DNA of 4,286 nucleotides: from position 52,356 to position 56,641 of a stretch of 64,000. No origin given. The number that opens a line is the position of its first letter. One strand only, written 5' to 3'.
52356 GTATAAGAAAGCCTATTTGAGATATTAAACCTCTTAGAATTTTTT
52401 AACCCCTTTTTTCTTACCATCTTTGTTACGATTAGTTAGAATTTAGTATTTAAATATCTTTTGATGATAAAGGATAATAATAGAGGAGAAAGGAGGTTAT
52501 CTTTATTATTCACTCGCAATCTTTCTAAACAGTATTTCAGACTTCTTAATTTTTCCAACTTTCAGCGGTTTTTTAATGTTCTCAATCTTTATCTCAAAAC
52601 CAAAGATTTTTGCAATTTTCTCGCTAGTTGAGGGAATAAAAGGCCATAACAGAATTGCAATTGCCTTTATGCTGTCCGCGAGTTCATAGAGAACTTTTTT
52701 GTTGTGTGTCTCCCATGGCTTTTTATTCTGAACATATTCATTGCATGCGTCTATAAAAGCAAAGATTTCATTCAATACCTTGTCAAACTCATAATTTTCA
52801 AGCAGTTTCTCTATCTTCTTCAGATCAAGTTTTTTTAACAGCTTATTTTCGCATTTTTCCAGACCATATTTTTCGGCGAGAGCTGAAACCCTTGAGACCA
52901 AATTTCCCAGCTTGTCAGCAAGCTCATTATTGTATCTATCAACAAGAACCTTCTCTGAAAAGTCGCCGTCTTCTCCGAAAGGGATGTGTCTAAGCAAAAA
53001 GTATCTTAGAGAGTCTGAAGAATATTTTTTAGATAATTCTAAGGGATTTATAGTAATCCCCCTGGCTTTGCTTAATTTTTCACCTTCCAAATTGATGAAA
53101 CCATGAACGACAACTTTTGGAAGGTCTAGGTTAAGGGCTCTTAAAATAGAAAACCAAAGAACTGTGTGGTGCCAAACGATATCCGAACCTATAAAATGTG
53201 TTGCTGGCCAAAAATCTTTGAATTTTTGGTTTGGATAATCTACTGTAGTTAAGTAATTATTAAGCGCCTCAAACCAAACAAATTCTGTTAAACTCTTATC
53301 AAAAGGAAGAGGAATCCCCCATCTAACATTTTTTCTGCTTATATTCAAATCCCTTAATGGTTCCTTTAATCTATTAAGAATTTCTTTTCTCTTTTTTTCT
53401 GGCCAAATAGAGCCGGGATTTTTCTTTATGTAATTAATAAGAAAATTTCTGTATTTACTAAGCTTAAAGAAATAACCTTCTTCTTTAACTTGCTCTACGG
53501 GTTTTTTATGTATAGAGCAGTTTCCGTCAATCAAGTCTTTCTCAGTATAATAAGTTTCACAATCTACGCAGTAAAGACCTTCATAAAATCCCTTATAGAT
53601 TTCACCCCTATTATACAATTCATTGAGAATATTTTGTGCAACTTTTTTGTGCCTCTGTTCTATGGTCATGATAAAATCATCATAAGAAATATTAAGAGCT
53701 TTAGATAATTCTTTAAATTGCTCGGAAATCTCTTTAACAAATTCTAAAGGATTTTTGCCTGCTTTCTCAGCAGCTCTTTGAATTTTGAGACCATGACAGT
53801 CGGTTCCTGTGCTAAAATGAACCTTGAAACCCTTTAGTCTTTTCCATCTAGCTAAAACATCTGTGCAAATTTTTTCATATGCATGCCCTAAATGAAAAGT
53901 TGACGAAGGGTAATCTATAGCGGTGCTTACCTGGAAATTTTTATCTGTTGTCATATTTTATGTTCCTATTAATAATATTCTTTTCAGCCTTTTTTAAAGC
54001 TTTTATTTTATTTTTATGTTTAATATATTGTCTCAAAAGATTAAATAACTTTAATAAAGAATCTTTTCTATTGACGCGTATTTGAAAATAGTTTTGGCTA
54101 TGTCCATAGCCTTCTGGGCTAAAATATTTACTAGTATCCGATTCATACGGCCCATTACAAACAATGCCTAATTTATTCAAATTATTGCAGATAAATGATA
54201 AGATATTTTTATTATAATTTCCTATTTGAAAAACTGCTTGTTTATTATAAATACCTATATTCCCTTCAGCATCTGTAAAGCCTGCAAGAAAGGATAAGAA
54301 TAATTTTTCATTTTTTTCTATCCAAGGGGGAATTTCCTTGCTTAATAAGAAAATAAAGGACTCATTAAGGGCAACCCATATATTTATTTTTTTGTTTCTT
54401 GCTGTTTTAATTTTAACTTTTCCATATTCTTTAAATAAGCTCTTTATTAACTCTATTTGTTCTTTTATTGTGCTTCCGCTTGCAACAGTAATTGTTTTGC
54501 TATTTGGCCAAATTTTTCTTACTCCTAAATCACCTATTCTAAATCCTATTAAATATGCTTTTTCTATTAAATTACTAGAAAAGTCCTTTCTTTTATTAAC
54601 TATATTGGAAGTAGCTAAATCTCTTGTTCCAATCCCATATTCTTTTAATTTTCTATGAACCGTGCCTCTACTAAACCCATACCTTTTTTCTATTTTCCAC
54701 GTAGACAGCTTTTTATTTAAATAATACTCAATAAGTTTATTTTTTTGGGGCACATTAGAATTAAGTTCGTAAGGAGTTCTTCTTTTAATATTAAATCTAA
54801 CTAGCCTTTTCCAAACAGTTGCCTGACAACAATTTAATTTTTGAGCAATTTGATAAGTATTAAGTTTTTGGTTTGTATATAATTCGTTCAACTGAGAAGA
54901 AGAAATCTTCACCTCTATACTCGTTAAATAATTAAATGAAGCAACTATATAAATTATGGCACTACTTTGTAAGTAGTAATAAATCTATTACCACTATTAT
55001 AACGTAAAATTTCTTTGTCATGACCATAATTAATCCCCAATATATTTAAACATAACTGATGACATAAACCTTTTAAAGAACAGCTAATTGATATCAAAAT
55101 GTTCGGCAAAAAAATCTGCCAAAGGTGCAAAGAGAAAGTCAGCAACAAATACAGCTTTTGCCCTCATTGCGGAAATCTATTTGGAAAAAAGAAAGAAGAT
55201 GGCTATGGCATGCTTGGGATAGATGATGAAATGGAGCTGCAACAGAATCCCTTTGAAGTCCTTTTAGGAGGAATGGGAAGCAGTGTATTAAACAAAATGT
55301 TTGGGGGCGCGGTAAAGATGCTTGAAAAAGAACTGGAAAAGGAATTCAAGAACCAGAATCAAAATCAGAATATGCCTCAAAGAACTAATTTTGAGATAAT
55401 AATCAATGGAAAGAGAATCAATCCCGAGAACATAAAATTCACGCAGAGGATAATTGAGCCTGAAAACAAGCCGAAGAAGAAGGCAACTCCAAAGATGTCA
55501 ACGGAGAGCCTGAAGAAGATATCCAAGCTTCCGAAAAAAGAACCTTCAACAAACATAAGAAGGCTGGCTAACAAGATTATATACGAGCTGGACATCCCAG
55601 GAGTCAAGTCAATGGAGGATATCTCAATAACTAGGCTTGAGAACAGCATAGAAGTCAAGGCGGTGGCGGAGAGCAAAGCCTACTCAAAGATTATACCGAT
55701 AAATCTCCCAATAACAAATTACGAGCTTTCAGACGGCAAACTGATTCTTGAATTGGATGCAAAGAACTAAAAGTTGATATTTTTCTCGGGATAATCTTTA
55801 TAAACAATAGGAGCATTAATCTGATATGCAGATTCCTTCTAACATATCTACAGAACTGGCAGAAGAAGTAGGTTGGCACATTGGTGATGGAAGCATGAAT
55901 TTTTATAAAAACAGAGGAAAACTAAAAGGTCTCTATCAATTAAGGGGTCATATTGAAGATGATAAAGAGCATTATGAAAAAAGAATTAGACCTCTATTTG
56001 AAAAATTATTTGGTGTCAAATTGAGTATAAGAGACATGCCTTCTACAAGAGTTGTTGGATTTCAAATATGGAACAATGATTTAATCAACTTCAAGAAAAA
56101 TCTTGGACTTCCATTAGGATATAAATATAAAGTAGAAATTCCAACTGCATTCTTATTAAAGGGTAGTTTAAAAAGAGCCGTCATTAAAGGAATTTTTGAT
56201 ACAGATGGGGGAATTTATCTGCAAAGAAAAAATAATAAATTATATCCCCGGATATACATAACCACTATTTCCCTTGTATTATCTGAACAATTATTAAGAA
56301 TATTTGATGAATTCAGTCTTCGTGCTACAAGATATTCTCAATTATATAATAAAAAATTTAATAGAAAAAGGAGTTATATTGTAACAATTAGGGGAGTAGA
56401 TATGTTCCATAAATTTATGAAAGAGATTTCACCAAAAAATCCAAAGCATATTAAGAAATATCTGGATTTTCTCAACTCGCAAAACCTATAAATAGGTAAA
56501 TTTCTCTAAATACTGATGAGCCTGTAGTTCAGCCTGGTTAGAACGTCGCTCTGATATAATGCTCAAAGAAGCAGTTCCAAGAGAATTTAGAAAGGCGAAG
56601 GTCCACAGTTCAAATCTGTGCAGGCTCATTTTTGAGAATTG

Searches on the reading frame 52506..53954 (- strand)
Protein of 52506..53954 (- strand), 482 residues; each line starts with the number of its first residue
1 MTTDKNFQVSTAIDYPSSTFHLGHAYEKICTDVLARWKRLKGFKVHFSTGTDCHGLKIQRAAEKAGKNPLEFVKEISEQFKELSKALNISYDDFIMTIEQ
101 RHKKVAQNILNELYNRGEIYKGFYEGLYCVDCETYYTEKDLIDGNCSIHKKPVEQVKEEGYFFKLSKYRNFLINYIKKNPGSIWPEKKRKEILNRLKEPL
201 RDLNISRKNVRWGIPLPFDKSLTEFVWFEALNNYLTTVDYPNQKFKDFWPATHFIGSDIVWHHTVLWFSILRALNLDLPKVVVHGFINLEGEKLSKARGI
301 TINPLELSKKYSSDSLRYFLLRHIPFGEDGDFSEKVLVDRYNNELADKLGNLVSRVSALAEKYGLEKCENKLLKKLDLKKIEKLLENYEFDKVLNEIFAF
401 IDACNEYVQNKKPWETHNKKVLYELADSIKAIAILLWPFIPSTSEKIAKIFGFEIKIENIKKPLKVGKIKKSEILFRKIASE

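Call 30: search_protein_families(library=pfam, proteins=[window:52506-53954:-], max_evalue=0.001)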
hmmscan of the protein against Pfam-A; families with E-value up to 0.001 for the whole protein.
window:52506-53954:- (482 aa): 6 families
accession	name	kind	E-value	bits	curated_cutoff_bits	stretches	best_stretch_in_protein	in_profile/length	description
PF09334.17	tRNA-synt_1g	-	2.5e-98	329.9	20.1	2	132-356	155-390/391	tRNA synthetases class I (M)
PF00133.28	tRNA-synt_1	-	1.7e-33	116.4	22.7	3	7-65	25-83/414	tRNA synthetases class I (I, L, M and V)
PF01406.26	tRNA-synt_1e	-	5.4e-13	49.4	27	1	19-124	22-126/301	tRNA synthetases class I (C) catalytic domain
PF08264.19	Anticodon_1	-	4.3e-11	43.3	25.1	1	378-453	12-95/148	Anticodon-binding domain of tRNA ligase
PF19303.5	Anticodon_3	-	8.3e-07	29.4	23.5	1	369-481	11-137/152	Anticodon binding domain of methionyl tRNA ligase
PF01921.24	tRNA-synt_1f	-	0.00093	18.6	27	0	270-326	257-315/360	tRNA synthetases class I (K)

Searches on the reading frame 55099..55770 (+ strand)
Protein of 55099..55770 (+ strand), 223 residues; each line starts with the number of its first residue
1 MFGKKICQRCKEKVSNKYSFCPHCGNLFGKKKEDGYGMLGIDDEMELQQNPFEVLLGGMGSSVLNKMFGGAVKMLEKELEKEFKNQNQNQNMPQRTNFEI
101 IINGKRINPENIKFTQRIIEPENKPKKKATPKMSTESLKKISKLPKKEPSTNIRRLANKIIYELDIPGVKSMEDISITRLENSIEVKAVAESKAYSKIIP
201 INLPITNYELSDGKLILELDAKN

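Call 73: search_protein_families(library=pfam, proteins=[window:55099-55770:+], max_evalue=0.01)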
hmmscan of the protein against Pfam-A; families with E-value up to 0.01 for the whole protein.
window:55099-55770:+ (223 aa): 5 families
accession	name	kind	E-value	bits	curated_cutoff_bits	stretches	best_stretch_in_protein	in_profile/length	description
PF17032.10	Zn_ribbon_15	-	0.00064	20.9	28.9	1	4-25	52-73/73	zinc-ribbon family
PF18912.6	DZR_2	-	0.0027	17.9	27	1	4-30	21-48/56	Double zinc ribbon domain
PF12773.13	DZR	-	0.0037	17.8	27.3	1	5-25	25-45/45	Double zinc ribbon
PF13240.11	Zn_Ribbon_1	-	0.0041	17.3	25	1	7-26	2-21/23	zinc-ribbon domain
PF13248.11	Zn_ribbon_3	-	0.006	16.4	27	1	4-27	2-25/26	zinc-ribbon domain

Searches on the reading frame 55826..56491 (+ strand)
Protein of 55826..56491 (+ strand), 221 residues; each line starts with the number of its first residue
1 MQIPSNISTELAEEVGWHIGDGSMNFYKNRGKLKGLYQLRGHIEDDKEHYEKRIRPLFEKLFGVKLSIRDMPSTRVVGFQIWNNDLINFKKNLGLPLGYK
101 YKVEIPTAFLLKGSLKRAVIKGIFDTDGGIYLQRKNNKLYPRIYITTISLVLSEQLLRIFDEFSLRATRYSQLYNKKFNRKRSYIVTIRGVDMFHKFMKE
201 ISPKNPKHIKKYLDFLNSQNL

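Call 73: search_protein_families(library=pfam, proteins=[window:55826-56491:+], max_evalue=0.01)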
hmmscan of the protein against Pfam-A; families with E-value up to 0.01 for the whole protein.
window:55826-56491:+ (221 aa): 1 family
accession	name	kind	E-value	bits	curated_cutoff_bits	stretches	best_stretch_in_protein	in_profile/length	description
PF14528.11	LAGLIDADG_3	-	1.3e-08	35.4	22.5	1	115-201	2-81/82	LAGLIDADG-like domain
